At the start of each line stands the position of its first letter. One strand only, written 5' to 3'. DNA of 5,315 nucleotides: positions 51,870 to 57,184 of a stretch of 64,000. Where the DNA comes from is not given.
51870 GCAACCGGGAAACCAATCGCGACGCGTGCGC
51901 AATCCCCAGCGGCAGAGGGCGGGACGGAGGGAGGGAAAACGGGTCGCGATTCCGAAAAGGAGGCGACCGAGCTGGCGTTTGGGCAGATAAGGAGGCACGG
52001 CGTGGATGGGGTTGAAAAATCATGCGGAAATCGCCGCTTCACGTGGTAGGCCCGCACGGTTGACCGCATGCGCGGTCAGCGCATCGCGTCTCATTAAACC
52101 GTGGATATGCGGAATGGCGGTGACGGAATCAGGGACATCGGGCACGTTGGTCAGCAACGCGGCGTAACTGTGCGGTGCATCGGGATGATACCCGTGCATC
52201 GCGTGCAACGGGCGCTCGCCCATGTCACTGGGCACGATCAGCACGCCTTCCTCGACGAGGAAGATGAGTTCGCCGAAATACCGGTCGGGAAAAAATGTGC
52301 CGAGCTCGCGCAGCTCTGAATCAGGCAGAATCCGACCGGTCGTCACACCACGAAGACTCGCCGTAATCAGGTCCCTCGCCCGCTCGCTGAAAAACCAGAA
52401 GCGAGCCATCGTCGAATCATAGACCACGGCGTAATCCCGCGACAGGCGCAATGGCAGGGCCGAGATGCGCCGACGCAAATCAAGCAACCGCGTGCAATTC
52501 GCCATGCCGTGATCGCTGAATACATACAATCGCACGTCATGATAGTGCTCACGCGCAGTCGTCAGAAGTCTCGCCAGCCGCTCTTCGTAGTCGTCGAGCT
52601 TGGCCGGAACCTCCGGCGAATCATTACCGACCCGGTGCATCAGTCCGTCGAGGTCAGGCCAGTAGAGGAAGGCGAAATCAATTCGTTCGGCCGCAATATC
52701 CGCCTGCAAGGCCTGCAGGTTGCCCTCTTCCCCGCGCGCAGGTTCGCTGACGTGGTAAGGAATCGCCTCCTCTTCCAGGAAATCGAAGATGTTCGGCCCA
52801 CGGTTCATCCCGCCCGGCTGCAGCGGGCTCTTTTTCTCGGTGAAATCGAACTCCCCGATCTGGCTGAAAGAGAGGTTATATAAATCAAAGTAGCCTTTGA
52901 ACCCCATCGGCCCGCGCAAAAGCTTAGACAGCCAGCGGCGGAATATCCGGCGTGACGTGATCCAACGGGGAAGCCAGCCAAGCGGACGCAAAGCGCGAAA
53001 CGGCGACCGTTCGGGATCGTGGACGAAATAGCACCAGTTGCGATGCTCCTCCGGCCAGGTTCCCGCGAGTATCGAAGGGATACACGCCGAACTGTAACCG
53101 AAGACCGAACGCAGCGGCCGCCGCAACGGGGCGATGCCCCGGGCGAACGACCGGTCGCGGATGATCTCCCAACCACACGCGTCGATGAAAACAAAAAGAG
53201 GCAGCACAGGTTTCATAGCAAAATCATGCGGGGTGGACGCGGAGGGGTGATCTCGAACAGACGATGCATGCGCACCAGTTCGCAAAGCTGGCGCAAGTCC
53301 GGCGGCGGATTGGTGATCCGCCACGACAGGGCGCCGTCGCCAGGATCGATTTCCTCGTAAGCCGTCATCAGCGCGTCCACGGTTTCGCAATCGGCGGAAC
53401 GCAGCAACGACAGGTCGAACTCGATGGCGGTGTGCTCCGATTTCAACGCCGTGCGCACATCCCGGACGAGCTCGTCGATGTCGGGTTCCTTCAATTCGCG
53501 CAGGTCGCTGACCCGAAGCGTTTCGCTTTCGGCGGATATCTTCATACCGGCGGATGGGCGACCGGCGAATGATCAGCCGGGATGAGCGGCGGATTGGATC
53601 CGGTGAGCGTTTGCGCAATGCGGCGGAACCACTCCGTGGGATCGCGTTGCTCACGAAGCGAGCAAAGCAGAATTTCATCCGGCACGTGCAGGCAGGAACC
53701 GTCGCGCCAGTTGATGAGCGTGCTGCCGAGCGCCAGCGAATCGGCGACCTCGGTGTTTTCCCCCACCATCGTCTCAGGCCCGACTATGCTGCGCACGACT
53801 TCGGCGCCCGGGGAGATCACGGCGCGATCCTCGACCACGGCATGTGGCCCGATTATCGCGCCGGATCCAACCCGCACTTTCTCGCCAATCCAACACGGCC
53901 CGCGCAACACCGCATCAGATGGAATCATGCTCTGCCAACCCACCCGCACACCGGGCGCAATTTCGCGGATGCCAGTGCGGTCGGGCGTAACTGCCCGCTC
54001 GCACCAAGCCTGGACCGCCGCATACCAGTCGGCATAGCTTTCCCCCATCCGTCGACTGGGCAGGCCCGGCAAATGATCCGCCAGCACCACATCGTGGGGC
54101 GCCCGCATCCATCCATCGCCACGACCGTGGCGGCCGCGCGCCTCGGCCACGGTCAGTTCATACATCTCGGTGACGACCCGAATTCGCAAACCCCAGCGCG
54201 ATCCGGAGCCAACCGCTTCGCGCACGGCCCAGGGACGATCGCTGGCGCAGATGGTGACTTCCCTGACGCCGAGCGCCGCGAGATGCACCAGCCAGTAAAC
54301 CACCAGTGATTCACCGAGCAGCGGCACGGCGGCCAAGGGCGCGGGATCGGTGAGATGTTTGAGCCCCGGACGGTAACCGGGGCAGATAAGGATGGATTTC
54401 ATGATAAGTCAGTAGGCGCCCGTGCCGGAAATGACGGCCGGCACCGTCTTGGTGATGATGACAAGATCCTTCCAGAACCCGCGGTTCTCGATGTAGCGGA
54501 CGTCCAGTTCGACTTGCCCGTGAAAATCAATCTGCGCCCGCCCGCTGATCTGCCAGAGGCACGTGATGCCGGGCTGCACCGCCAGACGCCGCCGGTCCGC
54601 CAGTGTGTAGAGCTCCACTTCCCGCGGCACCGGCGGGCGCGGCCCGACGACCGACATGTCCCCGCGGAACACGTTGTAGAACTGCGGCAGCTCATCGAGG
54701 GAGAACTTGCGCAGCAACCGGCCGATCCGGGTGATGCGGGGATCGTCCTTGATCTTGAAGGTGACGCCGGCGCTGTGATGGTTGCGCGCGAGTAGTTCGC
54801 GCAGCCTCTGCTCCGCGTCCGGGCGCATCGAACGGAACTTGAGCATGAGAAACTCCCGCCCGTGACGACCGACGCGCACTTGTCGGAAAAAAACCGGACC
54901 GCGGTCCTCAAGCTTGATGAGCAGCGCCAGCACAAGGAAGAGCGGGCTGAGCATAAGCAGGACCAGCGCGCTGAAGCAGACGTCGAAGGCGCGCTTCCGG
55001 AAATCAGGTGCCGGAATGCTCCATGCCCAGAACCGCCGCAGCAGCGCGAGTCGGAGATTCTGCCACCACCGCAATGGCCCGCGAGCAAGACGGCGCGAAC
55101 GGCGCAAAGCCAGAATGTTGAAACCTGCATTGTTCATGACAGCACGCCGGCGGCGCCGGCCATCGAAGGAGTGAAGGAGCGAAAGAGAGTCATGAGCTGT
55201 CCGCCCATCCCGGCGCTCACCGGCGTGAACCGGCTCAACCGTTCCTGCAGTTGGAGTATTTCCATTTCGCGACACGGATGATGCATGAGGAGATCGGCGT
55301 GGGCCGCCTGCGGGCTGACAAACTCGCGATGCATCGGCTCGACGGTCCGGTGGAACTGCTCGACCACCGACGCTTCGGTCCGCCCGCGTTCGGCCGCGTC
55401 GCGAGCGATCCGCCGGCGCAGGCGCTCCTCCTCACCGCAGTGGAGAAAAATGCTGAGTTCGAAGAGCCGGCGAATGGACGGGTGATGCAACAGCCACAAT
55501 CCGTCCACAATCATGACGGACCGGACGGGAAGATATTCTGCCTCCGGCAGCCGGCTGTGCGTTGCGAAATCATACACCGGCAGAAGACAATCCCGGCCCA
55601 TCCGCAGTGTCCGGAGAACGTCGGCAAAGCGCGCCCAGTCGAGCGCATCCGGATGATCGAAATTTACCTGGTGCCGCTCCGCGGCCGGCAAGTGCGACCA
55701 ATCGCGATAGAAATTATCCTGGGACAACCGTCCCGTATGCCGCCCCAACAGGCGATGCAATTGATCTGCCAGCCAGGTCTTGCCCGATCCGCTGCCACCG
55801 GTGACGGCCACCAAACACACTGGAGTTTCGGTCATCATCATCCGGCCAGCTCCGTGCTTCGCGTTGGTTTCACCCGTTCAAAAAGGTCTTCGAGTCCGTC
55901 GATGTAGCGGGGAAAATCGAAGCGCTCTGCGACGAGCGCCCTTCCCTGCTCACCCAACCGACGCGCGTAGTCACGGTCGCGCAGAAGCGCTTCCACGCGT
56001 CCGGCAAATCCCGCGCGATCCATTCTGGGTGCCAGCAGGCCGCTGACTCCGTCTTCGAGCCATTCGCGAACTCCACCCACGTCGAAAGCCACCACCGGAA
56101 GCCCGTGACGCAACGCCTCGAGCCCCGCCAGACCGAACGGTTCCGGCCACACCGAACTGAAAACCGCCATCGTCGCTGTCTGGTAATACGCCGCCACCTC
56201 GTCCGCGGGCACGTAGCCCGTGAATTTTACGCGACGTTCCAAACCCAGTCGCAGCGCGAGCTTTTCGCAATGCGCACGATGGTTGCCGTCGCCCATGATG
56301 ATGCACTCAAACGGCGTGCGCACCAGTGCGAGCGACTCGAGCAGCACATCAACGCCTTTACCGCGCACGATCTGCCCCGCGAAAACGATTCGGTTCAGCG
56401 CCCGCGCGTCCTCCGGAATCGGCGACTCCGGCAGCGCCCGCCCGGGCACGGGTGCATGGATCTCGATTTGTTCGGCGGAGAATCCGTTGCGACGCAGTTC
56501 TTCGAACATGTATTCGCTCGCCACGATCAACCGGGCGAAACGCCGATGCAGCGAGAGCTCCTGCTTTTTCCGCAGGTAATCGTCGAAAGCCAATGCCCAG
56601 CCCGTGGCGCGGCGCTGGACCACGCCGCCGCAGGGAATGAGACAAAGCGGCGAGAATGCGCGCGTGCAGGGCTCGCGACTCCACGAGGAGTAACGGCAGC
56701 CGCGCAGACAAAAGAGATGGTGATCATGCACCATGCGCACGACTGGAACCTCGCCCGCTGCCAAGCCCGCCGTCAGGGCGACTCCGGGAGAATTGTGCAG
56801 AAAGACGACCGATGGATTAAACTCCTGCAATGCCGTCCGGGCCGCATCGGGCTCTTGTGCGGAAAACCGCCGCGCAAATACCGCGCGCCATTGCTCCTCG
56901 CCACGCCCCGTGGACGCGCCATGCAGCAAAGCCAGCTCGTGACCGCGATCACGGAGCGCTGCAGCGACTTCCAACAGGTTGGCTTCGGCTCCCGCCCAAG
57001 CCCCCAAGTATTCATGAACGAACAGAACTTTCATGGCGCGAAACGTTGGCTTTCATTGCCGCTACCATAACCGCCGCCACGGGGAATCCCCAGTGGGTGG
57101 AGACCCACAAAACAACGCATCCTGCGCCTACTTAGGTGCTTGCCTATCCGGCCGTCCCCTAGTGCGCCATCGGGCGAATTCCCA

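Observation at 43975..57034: Glycan locus with an unusual nucleotide-handling module (Pol-beta NTase, NPP phosphodiesterase, uridine kinase, degenerate pyrophosphorylase, STAS)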

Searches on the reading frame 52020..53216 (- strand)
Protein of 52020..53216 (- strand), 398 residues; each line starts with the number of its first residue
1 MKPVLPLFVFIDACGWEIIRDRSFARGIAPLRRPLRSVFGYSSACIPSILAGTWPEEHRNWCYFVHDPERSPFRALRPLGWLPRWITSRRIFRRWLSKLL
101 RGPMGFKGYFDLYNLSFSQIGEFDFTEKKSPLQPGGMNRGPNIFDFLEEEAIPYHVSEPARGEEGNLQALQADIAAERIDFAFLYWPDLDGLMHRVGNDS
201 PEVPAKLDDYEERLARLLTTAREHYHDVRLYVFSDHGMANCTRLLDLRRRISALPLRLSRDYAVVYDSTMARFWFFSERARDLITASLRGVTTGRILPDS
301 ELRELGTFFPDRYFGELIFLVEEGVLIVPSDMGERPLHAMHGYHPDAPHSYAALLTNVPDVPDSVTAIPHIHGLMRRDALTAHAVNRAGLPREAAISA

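Call 11: search_protein_families(library=ncbifam, proteins=[window:52020-53216:-], max_evalue=0.01)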
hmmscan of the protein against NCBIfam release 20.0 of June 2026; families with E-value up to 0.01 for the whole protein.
window:52020-53216:- (398 aa): 0 families

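Call 12: search_protein_families(library=pfam, proteins=[window:52020-53216:-], max_evalue=10)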
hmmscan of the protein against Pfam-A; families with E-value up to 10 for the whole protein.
window:52020-53216:- (398 aa): 1 family
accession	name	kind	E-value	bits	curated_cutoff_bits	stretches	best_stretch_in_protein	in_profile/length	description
PF01663.27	Phosphodiest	-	1.5e-17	64.7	23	1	34-343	34-341/342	Type I phosphodiesterase / nucleotide pyrophosphatase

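Call 32: search_solved_structures(query=window:52020-53216:-, max_evalue=0.01, show_alignments=2)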
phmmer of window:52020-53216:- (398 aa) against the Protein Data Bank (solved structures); distinct sequences matched with E-value up to 0.01: 4.
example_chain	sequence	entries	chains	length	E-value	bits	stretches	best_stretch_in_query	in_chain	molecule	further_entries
5ven_A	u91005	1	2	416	7.1e-09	38.1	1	151-328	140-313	Ectonucleotide pyrophosphatase/phosphodiesterase family member 5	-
5veo_A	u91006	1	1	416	7.1e-09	38.1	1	151-328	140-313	Ectonucleotide pyrophosphatase/phosphodiesterase family member 5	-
5vem_A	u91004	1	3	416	3e-07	32.7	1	167-256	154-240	Ectonucleotide pyrophosphatase/phosphodiesterase family member 5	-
5tcd_A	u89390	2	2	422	0.0036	19.3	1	164-242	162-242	Ectonucleotide pyrophosphatase/phosphodiesterase family member 7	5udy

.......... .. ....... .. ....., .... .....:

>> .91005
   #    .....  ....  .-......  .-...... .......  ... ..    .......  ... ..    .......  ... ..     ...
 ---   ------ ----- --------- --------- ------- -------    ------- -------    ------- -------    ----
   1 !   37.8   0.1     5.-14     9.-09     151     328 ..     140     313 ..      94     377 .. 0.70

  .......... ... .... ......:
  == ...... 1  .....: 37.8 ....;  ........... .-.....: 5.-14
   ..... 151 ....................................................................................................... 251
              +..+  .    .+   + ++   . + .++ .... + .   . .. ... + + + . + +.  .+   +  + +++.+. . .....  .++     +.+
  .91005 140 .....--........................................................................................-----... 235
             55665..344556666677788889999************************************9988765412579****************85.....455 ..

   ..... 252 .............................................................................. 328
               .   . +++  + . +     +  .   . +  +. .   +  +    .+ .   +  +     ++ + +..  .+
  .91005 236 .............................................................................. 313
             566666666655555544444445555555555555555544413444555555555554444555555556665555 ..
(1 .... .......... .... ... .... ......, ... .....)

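Call 65: predict_structure(alignment_id=A3)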
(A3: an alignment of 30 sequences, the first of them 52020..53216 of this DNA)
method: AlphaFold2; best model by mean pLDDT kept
length: 398 residues; sequences in the alignment: 30
mean_pLDDT: 80.5   pTM: 0.81
mean pLDDT of the five models: 80.5, 78.4, 78.1, 76.6, 76.4
residues with pLDDT >= 90: 176; 70-90: 121; 50-70: 54; < 50: 47
segments of 3 or more residues with pLDDT < 50: 63-74, 103-127, 331-334, 394-398
pLDDT, mean of each block of 10 residues (from residue 1): 96 91 91 88 78 81 45 50 58 57 42 39 45 75 94 92 94 98 94 88 96 97 98 91 88 88 80 89 97 93 84 81 79 61 73 94 93 97 89 49
secondary structure, 60 per line:
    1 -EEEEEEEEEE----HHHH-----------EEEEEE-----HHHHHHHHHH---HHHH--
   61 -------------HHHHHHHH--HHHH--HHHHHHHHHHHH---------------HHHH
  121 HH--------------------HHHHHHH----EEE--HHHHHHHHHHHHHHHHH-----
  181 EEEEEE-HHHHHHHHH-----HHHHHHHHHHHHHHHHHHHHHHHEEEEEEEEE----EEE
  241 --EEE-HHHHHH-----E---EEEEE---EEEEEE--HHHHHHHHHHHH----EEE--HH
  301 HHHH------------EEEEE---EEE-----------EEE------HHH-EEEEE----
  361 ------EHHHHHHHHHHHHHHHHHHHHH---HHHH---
elements in order: E2-11 H16-19 E31-36 H42-51 H55-58 H74-81 H84-87 H90-101 H117-122 H143-149 E154-156 H159-175 E181-186 H188-196 H202-224 E225-233 E238-240 E243-245 H247-252 E262-266 E270-275 H278-289 E294-296 H299-304 E317-321 E325-327 E339-341 E352-356 H368-388 H392-395

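Call 68: fold_search(model_id=the predicted structure, library=pdb)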
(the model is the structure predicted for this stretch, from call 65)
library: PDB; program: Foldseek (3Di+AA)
matches with E <= 10: 596; with E <= 0.001: 181
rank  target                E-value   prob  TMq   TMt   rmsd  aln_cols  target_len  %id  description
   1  5ege_A                3.9e-15  1.00  0.61  0.62   5.5       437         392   16  Structure of ENPP6, a choline-specific glycerophosphodiester-phosphodiesterase (released 2016-03-09)
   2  5egh_B                4.1e-15  1.00  0.61  0.61   5.7       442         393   15  Structure of ENPP6, a choline-specific glycerophosphodiester-phosphodiesterase in complex with phosphocholine (released 2016-03-09)
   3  7n1s_A                7.1e-15  1.00  0.64  0.67   5.2       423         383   15  Crystal Structure Analysis of Xac Nucleotide Pyrophosphatase/Phosphodiesterase (released 2022-06-01)
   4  7mw8_D                1.0e-14  1.00  0.64  0.66   4.9       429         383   16  Crystal Structure Analysis of Xac Nucleotide Pyrophosphatase/Phosphodiesterase (released 2022-05-18)
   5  7mw8_B                1.0e-14  1.00  0.64  0.66   5.0       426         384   16  Crystal Structure Analysis of Xac Nucleotide Pyrophosphatase/Phosphodiesterase (released 2022-05-18)
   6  7n1s_B                1.1e-14  1.00  0.65  0.68   4.7       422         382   15  Crystal Structure Analysis of Xac Nucleotide Pyrophosphatase/Phosphodiesterase (released 2022-06-01)
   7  5vem_A                1.2e-14  1.00  0.64  0.66   5.3       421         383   15  Human ectonucleotide pyrophosphatase / phosphodiesterase 5 (ENPP5, NPP5) (released 2017-09-20)
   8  7mw8_A                1.2e-14  1.00  0.62  0.65   5.0       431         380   15  Crystal Structure Analysis of Xac Nucleotide Pyrophosphatase/Phosphodiesterase (released 2022-05-18)
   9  7mw8_F                1.3e-14  1.00  0.62  0.64   5.2       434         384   15  Crystal Structure Analysis of Xac Nucleotide Pyrophosphatase/Phosphodiesterase (released 2022-05-18)
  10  5ven_B                1.9e-14  1.00  0.61  0.64   5.4       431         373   17  Murine ectonucleotide pyrophosphatase / phosphodiesterase 5 (ENPP5, NPP5) (released 2017-09-20)
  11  5ven_A                2.1e-14  1.00  0.62  0.64   5.2       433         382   15  Murine ectonucleotide pyrophosphatase / phosphodiesterase 5 (ENPP5, NPP5) (released 2017-09-20)
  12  5vem_C                2.5e-14  1.00  0.66  0.70   4.5       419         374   14  Human ectonucleotide pyrophosphatase / phosphodiesterase 5 (ENPP5, NPP5) (released 2017-09-20)
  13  7mw8_C                2.7e-14  1.00  0.62  0.64   5.1       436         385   16  Crystal Structure Analysis of Xac Nucleotide Pyrophosphatase/Phosphodiesterase (released 2022-05-18)
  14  5veo_A                4.6e-14  1.00  0.60  0.63   5.6       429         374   16  Murine ectonucleotide pyrophosphatase / phosphodiesterase 5 (ENPP5, NPP5), inactive (T72A), in complex with AMP (released 2017-09-20)
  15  2gsn_A                1.3e-13  1.00  0.61  0.63   5.4       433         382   15  Structure of Xac Nucleotide Pyrophosphatase/Phosphodiesterase (released 2006-08-01)
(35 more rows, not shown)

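Call 78: search_protein_families(library=padloc, proteins=[window:52020-53216:-], max_evalue=0.01)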
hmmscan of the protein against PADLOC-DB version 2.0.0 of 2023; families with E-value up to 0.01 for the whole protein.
window:52020-53216:- (398 aa): 0 families

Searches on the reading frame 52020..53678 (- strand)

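Call 3: search_protein_families(library=pfam, proteins=[window:52020-53678:-], max_evalue=0.01)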
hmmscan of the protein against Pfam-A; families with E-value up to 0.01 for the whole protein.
window:52020-53678:- (552 aa): 1 family
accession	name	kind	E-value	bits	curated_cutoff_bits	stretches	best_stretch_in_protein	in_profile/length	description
PF01663.27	Phosphodiest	-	4e-17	63.3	23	1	188-497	34-341/342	Type I phosphodiesterase / nucleotide pyrophosphatase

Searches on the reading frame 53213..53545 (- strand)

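Call 3: search_protein_families(library=pfam, proteins=[window:53213-53545:-], max_evalue=0.01)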
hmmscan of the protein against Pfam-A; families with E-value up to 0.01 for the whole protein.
window:53213-53545:- (110 aa): 2 families
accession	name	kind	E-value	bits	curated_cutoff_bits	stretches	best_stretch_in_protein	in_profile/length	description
PF13466.11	STAS_2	-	4.7e-05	23.9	29.2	1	22-93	11-79/80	STAS domain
PF01740.26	STAS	-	0.0006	20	22.6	1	24-99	25-99/106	STAS domain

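Call 11: search_protein_families(library=ncbifam, proteins=[window:53213-53545:-], max_evalue=0.01)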
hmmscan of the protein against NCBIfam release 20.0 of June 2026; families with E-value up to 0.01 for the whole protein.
window:53213-53545:- (110 aa): 1 family
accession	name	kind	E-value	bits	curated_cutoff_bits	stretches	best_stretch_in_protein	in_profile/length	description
NF045605.1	xseB_Acin_var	exception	0.0087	16.3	40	0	14-35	16-37/59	exodeoxyribonuclease VII small subunit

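Call 78: search_protein_families(library=padloc, proteins=[window:53213-53545:-], max_evalue=0.01)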
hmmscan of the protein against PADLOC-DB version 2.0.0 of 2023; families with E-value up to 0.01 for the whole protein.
window:53213-53545:- (110 aa): 0 families

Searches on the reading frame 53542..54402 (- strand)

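Call 4: search_protein_families(library=pfam, proteins=[window:53542-54402:-], max_evalue=0.01)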
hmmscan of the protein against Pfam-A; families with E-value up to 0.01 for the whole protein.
window:53542-54402:- (286 aa): 2 families
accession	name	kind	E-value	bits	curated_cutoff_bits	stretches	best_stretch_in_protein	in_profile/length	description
PF00132.30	Hexapep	-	1.7e-10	40.6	27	1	170-202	2-34/36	Bacterial transferase hexapeptide (six repeats)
PF25084.1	LbH_EIF2B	-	0.00011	22.6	54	1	150-226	20-94/105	EIF2B subunit epsilon LbH domain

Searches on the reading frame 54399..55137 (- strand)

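Call 4: search_protein_families(library=pfam, proteins=[window:54399-55130:-], max_evalue=0.01)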
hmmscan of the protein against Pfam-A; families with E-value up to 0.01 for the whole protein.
window:54399-55130:- (243 aa): 0 families

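Call 11: search_protein_families(library=ncbifam, proteins=[window:54409-55137:-], max_evalue=0.01)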
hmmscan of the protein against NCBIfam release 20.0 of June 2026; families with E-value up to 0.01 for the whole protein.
window:54409-55137:- (242 aa): 10 families
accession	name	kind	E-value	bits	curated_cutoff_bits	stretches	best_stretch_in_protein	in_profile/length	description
TIGR03025.1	EPS_sugtrans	subfamily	3.7e-88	296.7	295.55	1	45-242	255-445/445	exopolysaccharide biosynthesis polyprenyl glycosylphosphotransferase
TIGR03022.1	WbaP_sugtrans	subfamily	2.8e-80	270.8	403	1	45-242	256-456/456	undecaprenyl-phosphate galactose phosphotransferase WbaP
NF041877.1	EPS_EpsZ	equivalog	6.4e-80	269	800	1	48-241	266-458/459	exopolysaccharide biosynthesis polyisoprenyl-phosphate hexose-1-phosphate transferase EpsZ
NF052601.1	undeca_RfbP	equivalog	1.5e-70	237.3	330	1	44-237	41-237/244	undecaprenyl-phosphate galactose phosphotransferase family protein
TIGR03023.1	WcaJ_sugtrans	equivalog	6.2e-69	233.4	410.75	1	45-242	260-453/453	undecaprenyl-phosphate glucose phosphotransferase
NF011751.0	PRK15204.1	equivalog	8.8e-51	173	907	1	44-242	276-476/476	undecaprenyl-phosphate galactose phosphotransferase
TIGR03013.1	EpsB_2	subfamily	1.3e-47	162.9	393.35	1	46-241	253-442/443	TIGR03013 family XrtA/PEP-CTERM system glycosyltransferase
NF050817.1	PolSacchBiosHfsE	equivalog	2.3e-40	138.8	750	1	47-236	271-460/467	polysaccharide biosynthesis protein HfsE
NF007518.0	PRK10124.1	equivalog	8.2e-38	130.3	684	1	48-232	274-454/464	undecaprenyl-phosphate glucose phosphotransferase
NF045514.1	glycotran_HepC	equivalog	1.2e-25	90.1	140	1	47-168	116-211/220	heterocyst development glycosyltransferase HepC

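Call 12: search_protein_families(library=pfam, proteins=[window:54409-55137:-], max_evalue=10)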
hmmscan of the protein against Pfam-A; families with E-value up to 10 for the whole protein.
window:54409-55137:- (242 aa): 1 family
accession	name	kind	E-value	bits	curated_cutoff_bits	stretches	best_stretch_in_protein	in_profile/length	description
PF02397.22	Bac_transf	-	7.4e-69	231.3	27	1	48-236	1-178/179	Bacterial sugar transferase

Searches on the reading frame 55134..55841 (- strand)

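Call 4: search_protein_families(library=pfam, proteins=[window:55134-55841:-], max_evalue=0.01)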
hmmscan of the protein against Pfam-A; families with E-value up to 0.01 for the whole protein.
window:55134-55841:- (235 aa): 9 families
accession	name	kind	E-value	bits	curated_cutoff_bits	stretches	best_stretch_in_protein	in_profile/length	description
PF00485.24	PRK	-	1.2e-31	110.6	22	1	11-186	2-187/196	Phosphoribulokinase / Uridine kinase family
PF13238.12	AAA_18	-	6.2e-08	33.6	29.4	1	11-163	1-127/128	AAA domain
PF13671.12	AAA_33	-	0.00012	22.9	27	1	10-85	1-73/143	AAA domain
PF13401.12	AAA_22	-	0.0002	22.1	27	1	11-77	8-56/130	AAA domain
PF01121.26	CoaE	-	0.00073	19.7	27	0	114-165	110-161/180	Dephospho-CoA kinase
PF13521.12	AAA_28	-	0.0011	19.7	27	1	11-34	2-25/164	AAA domain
PF13191.12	AAA_16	-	0.0014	19.5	32.6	1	7-47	24-63/167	AAA ATPase domain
PF19975.5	DO-GTPase1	-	0.004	16.9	27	1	13-62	2-51/271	Double-GTPase 1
PF05729.18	NACHT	-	0.0061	16.8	26.7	0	10-38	2-30/167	NACHT domain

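Call 11: search_protein_families(library=ncbifam, proteins=[window:55134-55841:-], max_evalue=0.01)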
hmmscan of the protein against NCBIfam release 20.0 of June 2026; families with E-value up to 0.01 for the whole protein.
window:55134-55841:- (235 aa): 14 families
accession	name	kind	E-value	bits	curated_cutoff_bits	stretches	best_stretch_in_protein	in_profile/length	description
NF004018.0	PRK05480.1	equivalog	2.3e-54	184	180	1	6-201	4-201/210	uridine kinase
TIGR00235.1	udk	equivalog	1.3e-49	168.7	220.3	1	4-187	2-186/207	uridine kinase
NF005655.0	PRK07429.1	subfamily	1.1e-24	87.2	236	1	4-186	4-183/326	phosphoribulokinase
NF006746.0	PRK09270.1-5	subfamily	2.5e-10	39.6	250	1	9-186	22-205/210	nucleoside/nucleotide kinase family protein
NF006743.0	PRK09270.1-2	equivalog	6.5e-09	35.2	227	1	10-187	30-213/217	nucleoside/nucleotide kinase family protein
NF005115.0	PRK06547.1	equivalog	2e-07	30.6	173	1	7-150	14-141/172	hypothetical protein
NF006742.0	PRK09270.1-1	equivalog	4.2e-07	29.5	402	1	39-185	79-224/237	nucleoside/nucleotide kinase family protein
NF005807.0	PRK07667.1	equivalog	4.8e-07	29.5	221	1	9-146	18-158/193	kinase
NF006744.0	PRK09270.1-3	equivalog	3e-06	26.8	281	1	9-157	24-181/213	nucleoside/nucleotide kinase family protein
NF005253.0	PRK06762.1-4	equivalog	1.1e-05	25.7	159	1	10-47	4-41/166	hypothetical protein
NF005257.0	PRK06762.3-2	equivalog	0.00046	19.9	202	1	10-48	7-45/170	hypothetical protein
NF005255.0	PRK06762.2-2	equivalog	0.00056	19.9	140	1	10-46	5-41/163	hypothetical protein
NF005252.0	PRK06762.1-3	equivalog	0.007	16.1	258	0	8-44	11-47/189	hypothetical protein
TIGR02868.1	CydC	equivalog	0.0086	14.7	329.05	0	11-42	364-395/530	thiol reductant ABC exporter subunit CydC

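Call 78: search_protein_families(library=padloc, proteins=[window:55134-55841:-], max_evalue=0.01)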
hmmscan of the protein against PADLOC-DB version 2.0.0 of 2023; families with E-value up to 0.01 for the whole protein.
window:55134-55841:- (235 aa): 1 family
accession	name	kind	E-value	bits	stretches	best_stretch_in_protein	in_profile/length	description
PDLC04135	mad3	-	0.0098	13.5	0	10-36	24-50/374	mads_3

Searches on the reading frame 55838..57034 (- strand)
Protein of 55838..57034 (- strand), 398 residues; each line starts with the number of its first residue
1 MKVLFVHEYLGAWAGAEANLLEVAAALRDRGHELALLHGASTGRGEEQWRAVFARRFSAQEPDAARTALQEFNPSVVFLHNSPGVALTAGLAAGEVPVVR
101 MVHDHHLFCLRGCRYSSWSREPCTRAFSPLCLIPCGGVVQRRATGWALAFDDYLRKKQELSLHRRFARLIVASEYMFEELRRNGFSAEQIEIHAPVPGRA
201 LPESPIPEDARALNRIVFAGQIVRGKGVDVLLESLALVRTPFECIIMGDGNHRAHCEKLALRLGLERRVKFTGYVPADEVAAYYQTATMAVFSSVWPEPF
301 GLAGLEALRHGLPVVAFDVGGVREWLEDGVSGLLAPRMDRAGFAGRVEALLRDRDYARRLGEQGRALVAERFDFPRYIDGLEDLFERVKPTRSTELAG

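Call 4: search_protein_families(library=pfam, proteins=[window:55838-57034:-], max_evalue=0.01)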
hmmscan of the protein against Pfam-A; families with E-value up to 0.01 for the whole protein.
window:55838-57034:- (398 aa): 6 families
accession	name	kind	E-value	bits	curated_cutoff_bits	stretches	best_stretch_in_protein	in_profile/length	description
PF00534.26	Glycos_transf_1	-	2.1e-35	122.2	26.4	1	214-365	16-170/172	Glycosyl transferases group 1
PF13692.12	Glyco_trans_1_4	-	7.1e-33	114.3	27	1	215-353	3-142/142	Glycosyl transferases group 1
PF13439.12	Glyco_transf_4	-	1.9e-13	51.2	28.5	1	15-192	3-161/170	Glycosyltransferase Family 4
PF20706.3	GT4-conflict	-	5.2e-09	36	26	1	177-370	161-374/385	Family 4 Glycosyltransferase in conflict systems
PF13579.12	Glyco_trans_4_4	-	1e-08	36.1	29.7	1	15-192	2-154/158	Glycosyl transferase 4-like domain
PF13524.12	Glyco_trans_1_2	-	3.7e-05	24.2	25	1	258-374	27-135/144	Glycosyl transferase-like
